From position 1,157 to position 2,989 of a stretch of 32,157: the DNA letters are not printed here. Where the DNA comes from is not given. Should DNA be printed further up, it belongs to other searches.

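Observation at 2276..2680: Actin-fold protein with a roughly 135-codon insert carrying two CPxCG zinc ribbons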

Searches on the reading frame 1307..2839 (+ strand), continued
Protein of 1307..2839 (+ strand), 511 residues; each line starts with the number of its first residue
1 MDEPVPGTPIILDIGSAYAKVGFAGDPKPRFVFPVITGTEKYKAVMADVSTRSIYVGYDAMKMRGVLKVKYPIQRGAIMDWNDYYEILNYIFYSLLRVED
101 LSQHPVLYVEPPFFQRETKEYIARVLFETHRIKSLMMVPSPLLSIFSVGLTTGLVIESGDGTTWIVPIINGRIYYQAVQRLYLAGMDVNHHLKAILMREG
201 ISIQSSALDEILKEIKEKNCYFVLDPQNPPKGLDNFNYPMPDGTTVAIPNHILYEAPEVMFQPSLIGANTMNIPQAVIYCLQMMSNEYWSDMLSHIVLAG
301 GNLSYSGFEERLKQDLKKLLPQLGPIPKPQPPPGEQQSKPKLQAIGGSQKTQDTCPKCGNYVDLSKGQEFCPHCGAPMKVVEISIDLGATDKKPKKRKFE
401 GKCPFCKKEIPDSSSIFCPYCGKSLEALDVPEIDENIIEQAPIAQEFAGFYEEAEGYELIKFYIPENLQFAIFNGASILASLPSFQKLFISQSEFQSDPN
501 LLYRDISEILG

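Call 28: predict_structure(alignment_id=A1)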
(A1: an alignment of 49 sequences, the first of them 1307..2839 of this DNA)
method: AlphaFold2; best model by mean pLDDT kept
length: 511 residues; sequences in the alignment: 49
mean_pLDDT: 73.0   pTM: 0.66
mean pLDDT of the five models: 73.0, 70.6, 69.4, 66.4, 66.2
residues with pLDDT >= 90: 120; 70-90: 220; 50-70: 75; < 50: 96
segments of 3 or more residues with pLDDT < 50: 36-79, 333-348, 381-398, 427-434, 441-447
pLDDT, mean of each block of 10 residues (from residue 1): 81 79 90 54 29 35 36 40 74 85 92 78 87 93 91 90 90 91 87 89 75 78 61 75 81 85 88 95 91 92 82 91 80 43 41 72 69 68 34 41 74 69 58 47 49 62 87 92 89 92 75 51
secondary structure, 60 per line:
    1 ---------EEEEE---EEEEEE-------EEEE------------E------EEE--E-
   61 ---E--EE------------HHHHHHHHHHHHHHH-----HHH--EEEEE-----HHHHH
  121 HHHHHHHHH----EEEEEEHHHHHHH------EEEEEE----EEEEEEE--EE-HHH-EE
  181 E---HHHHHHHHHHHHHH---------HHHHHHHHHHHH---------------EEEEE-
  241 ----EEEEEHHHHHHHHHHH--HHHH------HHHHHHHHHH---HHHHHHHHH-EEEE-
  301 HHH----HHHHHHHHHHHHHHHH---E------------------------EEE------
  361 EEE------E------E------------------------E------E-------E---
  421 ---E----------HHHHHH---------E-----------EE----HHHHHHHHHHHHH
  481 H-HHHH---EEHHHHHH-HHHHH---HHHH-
elements in order: E10-14 E18-23 E31-34 E54-56 H81-95 E106-110 H116-129 E134-139 H140-146 E153-158 E163-169 E179-181 H185-198 H208-219 E235-239 E245-249 H250-260 H263-266 H273-282 H286-294 E296-299 H308-323 E352-354 E361-363 H435-440 H468-481 H483-486 H492-497 H499-503 H507-510

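Call 30: search_protein_representatives(protein=window:1307-2839:+)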
Query: 511 residues. Proteins with E-value up to 0.001 (for the whole library): 12133; up to 1e-10: 6119; up to 1e-30: 1224. The best 150 are listed.
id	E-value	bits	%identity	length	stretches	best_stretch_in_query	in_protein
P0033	5.4e-223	757.6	66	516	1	6-511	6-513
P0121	3.1e-138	478.0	49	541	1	10-509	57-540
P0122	9.8e-138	476.3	48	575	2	2-444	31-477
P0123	1.4e-110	386.7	47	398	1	10-379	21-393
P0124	7.3e-102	358.0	43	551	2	9-428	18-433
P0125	3.9e-97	342.4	44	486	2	3-383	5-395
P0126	5.5e-91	322.1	40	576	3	11-351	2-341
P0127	1.2e-89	317.6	32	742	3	9-322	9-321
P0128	1.7e-83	297.4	53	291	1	224-509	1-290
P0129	1.1e-80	288.1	31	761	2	10-317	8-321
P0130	1.9e-77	277.4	37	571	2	9-300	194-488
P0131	7.9e-77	275.4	32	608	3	8-332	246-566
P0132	4.4e-73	263.0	27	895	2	9-325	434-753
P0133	1.9e-70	254.3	49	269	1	9-264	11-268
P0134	9.8e-65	235.5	31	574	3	53-332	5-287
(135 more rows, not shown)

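Call 32: list_cluster_members(proteins=[P0121, P0122, P0123, P0124, P0125, P0126, P0128, P0133])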
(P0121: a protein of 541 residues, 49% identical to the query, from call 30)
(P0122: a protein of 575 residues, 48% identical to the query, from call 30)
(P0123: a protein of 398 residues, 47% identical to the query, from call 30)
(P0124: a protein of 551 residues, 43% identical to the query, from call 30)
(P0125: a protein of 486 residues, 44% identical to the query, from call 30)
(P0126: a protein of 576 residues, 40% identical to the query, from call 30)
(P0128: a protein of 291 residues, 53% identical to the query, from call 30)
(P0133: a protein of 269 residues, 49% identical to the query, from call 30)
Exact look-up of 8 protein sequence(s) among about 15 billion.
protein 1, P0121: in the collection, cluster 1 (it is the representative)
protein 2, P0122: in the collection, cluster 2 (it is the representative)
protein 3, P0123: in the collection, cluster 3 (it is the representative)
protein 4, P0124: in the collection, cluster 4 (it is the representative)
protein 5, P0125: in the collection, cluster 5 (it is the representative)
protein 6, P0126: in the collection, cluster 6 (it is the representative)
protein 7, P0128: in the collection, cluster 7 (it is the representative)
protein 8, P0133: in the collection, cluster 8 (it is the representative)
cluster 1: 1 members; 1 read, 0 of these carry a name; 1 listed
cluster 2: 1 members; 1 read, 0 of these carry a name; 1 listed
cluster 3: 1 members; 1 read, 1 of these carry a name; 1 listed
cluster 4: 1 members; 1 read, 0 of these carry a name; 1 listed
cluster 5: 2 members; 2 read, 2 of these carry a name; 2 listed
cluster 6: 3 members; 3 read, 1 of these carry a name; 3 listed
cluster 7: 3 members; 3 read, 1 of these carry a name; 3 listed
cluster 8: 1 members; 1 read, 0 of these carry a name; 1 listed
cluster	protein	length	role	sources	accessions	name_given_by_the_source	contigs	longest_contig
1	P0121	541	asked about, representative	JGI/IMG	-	-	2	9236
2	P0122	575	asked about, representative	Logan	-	-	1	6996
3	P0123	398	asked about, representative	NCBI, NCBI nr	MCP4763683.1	MAG: hypothetical protein GY870_18070, partial [archaeon] | hypothetical protein [archaeon]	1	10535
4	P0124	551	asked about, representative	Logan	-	-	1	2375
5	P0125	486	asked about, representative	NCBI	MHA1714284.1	MAG: zinc-ribbon domain-containing protein [Promethearchaeota archaeon]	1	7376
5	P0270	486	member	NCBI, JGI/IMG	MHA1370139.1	MAG: zinc-ribbon domain-containing protein [Promethearchaeota archaeon]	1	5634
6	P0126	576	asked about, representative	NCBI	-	-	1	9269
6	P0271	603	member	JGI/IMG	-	actin-related protein/RNA polymerase subunit RPABC4/transcription elongation factor Spt4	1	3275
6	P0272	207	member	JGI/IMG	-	-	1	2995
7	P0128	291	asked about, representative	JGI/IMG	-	actin-related protein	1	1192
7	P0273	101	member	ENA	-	-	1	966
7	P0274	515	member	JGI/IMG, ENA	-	-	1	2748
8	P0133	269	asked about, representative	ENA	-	-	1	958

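Call 33: fold_search(model_id=the predicted structure, library=pdb)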
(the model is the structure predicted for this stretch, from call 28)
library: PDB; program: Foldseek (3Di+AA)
matches with E <= 10: 1032; with E <= 0.001: 718
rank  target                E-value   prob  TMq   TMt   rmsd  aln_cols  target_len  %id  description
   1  7whg_A                9.5e-31  1.00  0.62  0.84   6.7       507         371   26  Lokiarchaeota gelsolin (2DGel) bound to two molecules of rabbit actin (released 2022-09-21)
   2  8gt1_A                1.1e-30  1.00  0.61  0.84   6.5       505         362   26  Crystal structure of human cardiac alpha actin A108G mutant (ADP-Pi state) in complex with fragmin F1 domain (released 2023-03-08)
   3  7c2g_A                1.3e-30  1.00  0.61  0.85   9.2       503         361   25  Crystal Structure of the Thorarchaeota 2DGel/rabbit actin complex (released 2020-08-05)
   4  2oan_C                1.6e-30  1.00  0.62  0.87   6.2       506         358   25  Structure of oxidized beta-actin (released 2007-05-01)
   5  2oan_B                2.0e-30  1.00  0.62  0.86   6.2       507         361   25  Structure of oxidized beta-actin (released 2007-05-01)
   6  4ci6_A                2.2e-30  1.00  0.62  0.87   6.6       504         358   25  Mechanisms of crippling actin-dependent phagocytosis by YopO (released 2015-01-28)
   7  2q36                  2.4e-30  1.00  0.62  0.86   6.2       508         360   25  Actin Dimer Cross-linked between Residues 191 and 374 and complexed with Kabiramide C (released 2007-06-05)
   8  8gt3_A                2.7e-30  1.00  0.61  0.84   6.5       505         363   26  Crystal structure of human cardiac alpha actin P109A mutant (ADP-Pi state) in complex with fragmin F1 domain (released 2023-03-08)
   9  6nbw_A                2.9e-30  1.00  0.62  0.84   6.5       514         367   25  Ternary Complex of Beta/Gamma-Actin with Profilin and AnCoA-NAA80 (released 2020-01-29)
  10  2oan_D                3.2e-30  1.00  0.61  0.85   6.2       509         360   25  Structure of oxidized beta-actin (released 2007-05-01)
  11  8bjh_A                3.4e-30  1.00  0.62  0.85   6.6       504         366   26  chimera of the inactive ExoY Nucleotidyl Cyclase domain from Vibrio nigripulchritudo MARTX toxin, with the double muta (released 2023-09-20)
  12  6nas_A                3.6e-30  1.00  0.63  0.85   6.4       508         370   25  Ternary Complex of Ac-Alpha-Actin with Profilin and AcCoA-NAA80 (released 2020-01-29)
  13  8gsw_A                4.0e-30  1.00  0.62  0.85   6.4       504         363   26  Crystal structure of human cardiac alpha actin A108G mutant (AMPPNP state) in complex with fragmin F1 domain (released 2023-03-08)
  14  3ci5_A                4.0e-30  1.00  0.62  0.85   6.4       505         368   25  Complex of Phosphorylated Dictyostelium Discoideum Actin with Gelsolin (released 2008-08-19)
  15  5zza_A                4.0e-30  1.00  0.63  0.85   6.7       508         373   26  OdinProfilin/Rabbit Actin Complex (released 2018-10-10)
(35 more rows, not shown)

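Call 34: find_related_loci(query=A1, collection=genome_contigs, flank=6000)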
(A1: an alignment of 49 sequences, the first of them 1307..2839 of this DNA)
Query A1 (511 aa) in genome_contigs; peptide patterns used: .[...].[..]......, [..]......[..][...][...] (x = any residue, [..] = any of these).
133 stretches matched a pattern; 122 encode a relative of the query (tblastn E <= 1e-3); the best 80 are kept; 80 distinct loci.
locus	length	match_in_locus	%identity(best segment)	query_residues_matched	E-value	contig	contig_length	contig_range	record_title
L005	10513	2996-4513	65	1-510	0e+0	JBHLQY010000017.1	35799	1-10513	MAG: Candidatus Thorarchaeota archaeon isolate QM1B.325 QM1B.325@3290, whole genome shotgun sequence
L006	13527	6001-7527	65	4-510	0e+0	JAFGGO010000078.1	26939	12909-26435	MAG: Promethearchaeota archaeon isolate Zod_Metabat.1389 k87_6184711, whole genome shotgun sequence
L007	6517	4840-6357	65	1-510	0e+0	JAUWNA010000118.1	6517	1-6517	MAG: Promethearchaeota archaeon isolate CSMAG_2412 CSMAG_2412_k141_298516_length_6517_cov_8.9724, whole genome shotgun s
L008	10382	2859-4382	63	1-510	0e+0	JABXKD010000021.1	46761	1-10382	MAG: Promethearchaeota archaeon isolate Hel_238_bin105 NODE_21_length_46761_cov_25.411426, whole genome shotgun sequence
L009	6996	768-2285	64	1-511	0e+0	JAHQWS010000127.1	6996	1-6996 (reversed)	MAG: Promethearchaeia archaeon isolate ABR15 NODE_1911_length_6996_cov_3, whole genome shotgun sequence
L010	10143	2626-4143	64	1-510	0e+0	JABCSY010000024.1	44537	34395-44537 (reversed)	MAG: Promethearchaeota archaeon isolate HM4_B22 NODE_220_length_44537_cov_1.258073, whole genome shotgun sequence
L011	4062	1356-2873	65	1-510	0e+0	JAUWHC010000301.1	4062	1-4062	MAG: Promethearchaeota archaeon isolate CSMAG_2258 CSMAG_2258_k141_445893_length_4062_cov_9.2910, whole genome shotgun s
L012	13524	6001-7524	62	1-510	0e+0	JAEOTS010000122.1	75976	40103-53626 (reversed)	MAG: Promethearchaeota archaeon isolate YT5_023 k127_32893445, whole genome shotgun sequence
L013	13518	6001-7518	65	1-510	0e+0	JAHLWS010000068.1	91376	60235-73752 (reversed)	MAG: Promethearchaeota archaeon isolate 33X4 k141_63749, whole genome shotgun sequence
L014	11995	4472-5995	63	1-510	0e+0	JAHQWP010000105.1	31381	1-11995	MAG: Promethearchaeia archaeon isolate ABR11 NODE_299_length_31381_cov_5, whole genome shotgun sequence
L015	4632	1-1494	64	11-510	0e+0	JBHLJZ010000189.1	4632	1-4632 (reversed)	MAG: Candidatus Hodarchaeota archaeon isolate DZ1B.201 DZ1B.201@88579, whole genome shotgun sequence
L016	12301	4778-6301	63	1-510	0e+0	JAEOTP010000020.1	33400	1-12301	MAG: Promethearchaeota archaeon isolate YT2_053 k127_6693750, whole genome shotgun sequence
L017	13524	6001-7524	63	1-510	0e+0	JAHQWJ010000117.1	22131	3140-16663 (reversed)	MAG: Promethearchaeia archaeon isolate ABR04 NODE_477_length_22131_cov_21, whole genome shotgun sequence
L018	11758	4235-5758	63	1-510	0e+0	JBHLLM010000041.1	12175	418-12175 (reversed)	MAG: Candidatus Hermodarchaeota archaeon isolate DZ1M.447 DZ1M.447@21287, whole genome shotgun sequence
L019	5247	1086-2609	63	1-510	0e+0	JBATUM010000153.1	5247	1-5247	MAG: Promethearchaeia archaeon isolate MFD12951_ilm_asm_bin5 k127_75412, whole genome shotgun sequence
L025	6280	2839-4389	63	1-510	0e+0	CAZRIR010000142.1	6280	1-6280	MAG TPA_asm: uncultured archaeon isolate binchicken_co81_355 genome assembly, contig: NODE_22861_length_6280_cov_5.98618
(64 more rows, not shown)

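Call 41: find_encoding_contigs(protein=P0121, flank=8000, max_places=2)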
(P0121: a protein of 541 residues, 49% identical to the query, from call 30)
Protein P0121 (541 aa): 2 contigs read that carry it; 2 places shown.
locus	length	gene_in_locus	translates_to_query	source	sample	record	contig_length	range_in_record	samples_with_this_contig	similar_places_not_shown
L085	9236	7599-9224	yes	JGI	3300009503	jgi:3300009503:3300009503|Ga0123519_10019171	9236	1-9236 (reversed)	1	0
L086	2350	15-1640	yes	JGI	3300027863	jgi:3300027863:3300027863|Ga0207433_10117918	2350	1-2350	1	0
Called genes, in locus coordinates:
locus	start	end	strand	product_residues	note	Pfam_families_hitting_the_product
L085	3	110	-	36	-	?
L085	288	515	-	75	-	PF01106:NifU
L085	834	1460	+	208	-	-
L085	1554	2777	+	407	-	PF04212:MIT, PF13173:AAA_14 (faint), PF05496:RuvB_N (weak), PF07724:AAA_2 (weak), PF00004:AAA, PF17862:AAA_lid_3, PF09336:Vps4_C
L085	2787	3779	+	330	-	PF05871:ESCRT-II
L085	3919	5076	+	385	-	PF10509:GalKase_gal_bdg, PF00288:GHMP_kinases_N, PF08544:GHMP_kinases_C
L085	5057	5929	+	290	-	PF00483:NTP_transferase, PF12804:NTP_transf_3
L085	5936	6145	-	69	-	-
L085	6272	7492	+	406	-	PF01408:GFO_IDH_MocA, PF22725:GFO_IDH_MocA_C3 (faint)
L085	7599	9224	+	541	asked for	PF00022:Actin, PF17032:Zn_ribbon_15 (faint), PF12773:DZR, PF13240:Zn_Ribbon_1 (faint), PF13248:Zn_ribbon_3 (faint), PF18912:DZR_2 (faint), PF24460:DUF7575 (faint)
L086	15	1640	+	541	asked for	PF00022:Actin, PF17032:Zn_ribbon_15 (faint), PF12773:DZR, PF13240:Zn_Ribbon_1 (faint), PF13248:Zn_ribbon_3 (faint), PF18912:DZR_2 (faint), PF24460:DUF7575 (faint)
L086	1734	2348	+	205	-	?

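Call 42: find_encoding_contigs(protein=P0126, flank=8000, max_places=2)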
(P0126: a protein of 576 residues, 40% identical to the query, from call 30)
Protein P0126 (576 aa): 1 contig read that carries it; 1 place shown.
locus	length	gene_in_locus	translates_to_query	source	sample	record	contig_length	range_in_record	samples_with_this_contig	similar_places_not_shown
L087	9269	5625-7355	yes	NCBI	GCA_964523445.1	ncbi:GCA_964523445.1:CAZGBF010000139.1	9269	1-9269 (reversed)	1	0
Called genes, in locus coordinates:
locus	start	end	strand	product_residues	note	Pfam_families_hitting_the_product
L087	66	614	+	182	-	-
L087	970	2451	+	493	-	PF00374:NiFeSe_Hases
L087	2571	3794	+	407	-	PF01408:GFO_IDH_MocA, PF22725:GFO_IDH_MocA_C3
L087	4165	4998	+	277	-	-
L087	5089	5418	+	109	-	PF00126:HTH_1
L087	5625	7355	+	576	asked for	PF00022:Actin, PF17032:Zn_ribbon_15 (faint), PF10571:UPF0547 (faint), PF12773:DZR, PF13240:Zn_Ribbon_1 (weak), PF13248:Zn_ribbon_3 (weak), PF18912:DZR_2 (faint), PF24460:DUF7575 (weak)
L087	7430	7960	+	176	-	-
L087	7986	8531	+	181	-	PF00432:Prenyltrans (faint)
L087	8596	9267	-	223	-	?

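Call 43: find_encoding_contigs(protein=P0125, flank=8000, max_places=2)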
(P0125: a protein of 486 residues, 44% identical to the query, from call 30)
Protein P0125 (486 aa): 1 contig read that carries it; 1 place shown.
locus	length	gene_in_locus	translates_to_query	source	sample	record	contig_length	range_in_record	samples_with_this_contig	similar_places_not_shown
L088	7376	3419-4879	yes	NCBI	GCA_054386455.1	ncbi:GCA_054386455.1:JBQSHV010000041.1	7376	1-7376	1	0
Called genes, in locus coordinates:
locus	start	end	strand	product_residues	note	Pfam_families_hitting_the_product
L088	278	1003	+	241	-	PF02545:Maf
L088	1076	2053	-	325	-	-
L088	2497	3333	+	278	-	PF00378:ECH_1, PF16113:ECH_2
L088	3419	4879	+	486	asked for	PF00022:Actin, PF13240:Zn_Ribbon_1 (weak)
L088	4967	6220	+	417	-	PF00432:Prenyltrans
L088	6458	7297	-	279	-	PF01993:MTD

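Call 44: find_encoding_contigs(protein=P0122, flank=8000, max_places=2)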
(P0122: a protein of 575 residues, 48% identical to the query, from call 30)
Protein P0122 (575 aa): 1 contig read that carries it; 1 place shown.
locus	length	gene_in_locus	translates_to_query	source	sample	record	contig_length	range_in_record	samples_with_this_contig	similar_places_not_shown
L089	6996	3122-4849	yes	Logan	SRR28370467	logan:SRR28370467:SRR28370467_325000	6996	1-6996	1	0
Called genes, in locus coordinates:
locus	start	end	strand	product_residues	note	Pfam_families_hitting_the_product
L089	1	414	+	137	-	?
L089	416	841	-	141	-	PF00085:Thioredoxin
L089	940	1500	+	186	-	PF01019:G_glu_transpept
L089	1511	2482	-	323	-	-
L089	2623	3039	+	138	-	PF00571:CBS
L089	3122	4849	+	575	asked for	PF00022:Actin, PF12773:DZR (faint), PF18912:DZR_2 (faint), PF24460:DUF7575 (faint), PF13240:Zn_Ribbon_1 (weak)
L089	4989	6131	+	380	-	PF00432:Prenyltrans (faint)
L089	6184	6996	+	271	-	?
